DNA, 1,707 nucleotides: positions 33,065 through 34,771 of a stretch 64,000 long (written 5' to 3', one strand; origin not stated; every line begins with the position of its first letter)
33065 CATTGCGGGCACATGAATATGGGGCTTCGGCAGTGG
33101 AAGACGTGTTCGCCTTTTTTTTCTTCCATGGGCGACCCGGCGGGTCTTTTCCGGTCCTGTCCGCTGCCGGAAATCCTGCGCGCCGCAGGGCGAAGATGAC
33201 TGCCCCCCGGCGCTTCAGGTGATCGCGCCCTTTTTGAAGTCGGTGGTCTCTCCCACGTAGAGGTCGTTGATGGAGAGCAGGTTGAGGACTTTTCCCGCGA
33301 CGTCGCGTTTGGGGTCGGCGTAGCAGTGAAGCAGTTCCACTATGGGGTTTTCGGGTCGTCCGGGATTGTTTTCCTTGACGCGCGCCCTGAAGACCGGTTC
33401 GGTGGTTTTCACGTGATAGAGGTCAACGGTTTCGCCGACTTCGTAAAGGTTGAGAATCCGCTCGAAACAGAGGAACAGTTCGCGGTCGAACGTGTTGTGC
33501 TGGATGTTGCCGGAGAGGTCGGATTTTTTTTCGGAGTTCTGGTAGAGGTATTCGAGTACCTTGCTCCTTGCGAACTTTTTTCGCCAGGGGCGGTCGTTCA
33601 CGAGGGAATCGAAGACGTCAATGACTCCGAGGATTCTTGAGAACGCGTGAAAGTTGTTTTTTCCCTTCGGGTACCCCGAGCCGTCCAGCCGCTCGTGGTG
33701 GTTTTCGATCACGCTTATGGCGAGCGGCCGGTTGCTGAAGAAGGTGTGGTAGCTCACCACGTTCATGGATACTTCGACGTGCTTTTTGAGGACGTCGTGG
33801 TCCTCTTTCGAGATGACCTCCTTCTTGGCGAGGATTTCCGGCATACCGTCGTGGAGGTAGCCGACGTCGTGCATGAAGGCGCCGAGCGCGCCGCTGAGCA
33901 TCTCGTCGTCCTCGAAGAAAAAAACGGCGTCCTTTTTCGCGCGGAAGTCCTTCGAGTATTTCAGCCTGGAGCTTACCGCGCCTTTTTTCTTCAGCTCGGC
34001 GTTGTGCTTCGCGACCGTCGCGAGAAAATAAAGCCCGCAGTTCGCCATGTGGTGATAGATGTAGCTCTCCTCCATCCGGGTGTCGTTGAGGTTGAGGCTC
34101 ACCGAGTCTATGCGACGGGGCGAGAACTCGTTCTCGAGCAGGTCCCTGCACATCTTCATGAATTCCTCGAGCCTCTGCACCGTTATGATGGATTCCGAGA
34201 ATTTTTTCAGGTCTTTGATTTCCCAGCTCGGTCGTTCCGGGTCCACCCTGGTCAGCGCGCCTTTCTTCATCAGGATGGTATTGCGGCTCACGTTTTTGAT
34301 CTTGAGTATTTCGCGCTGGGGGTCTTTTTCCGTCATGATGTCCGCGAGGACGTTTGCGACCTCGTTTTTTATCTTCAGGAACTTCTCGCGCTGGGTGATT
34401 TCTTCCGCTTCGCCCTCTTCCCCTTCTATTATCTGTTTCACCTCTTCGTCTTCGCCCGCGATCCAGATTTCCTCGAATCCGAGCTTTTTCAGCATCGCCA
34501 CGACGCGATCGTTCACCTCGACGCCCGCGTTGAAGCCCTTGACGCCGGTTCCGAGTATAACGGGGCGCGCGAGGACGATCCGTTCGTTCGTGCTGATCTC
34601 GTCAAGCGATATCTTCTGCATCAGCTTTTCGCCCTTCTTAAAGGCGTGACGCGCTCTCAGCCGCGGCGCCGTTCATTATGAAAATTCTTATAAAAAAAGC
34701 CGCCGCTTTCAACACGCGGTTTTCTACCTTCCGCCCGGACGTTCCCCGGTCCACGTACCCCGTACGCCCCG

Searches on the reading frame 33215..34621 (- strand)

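Call 95: search_protein_families(library=pfam, proteins=[window:33215-34621:-], max_evalue=0.00001)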
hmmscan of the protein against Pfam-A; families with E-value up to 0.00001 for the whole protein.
window:33215-34621:- (468 aa): 2 families
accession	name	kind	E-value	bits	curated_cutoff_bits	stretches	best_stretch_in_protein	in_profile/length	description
PF13487.12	HD_5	-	4.6e-14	52.9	27.2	1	262-367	59-166/170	HD domain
PF01966.28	HD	-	6.9e-06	26.8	22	0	246-338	29-114/116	HD domain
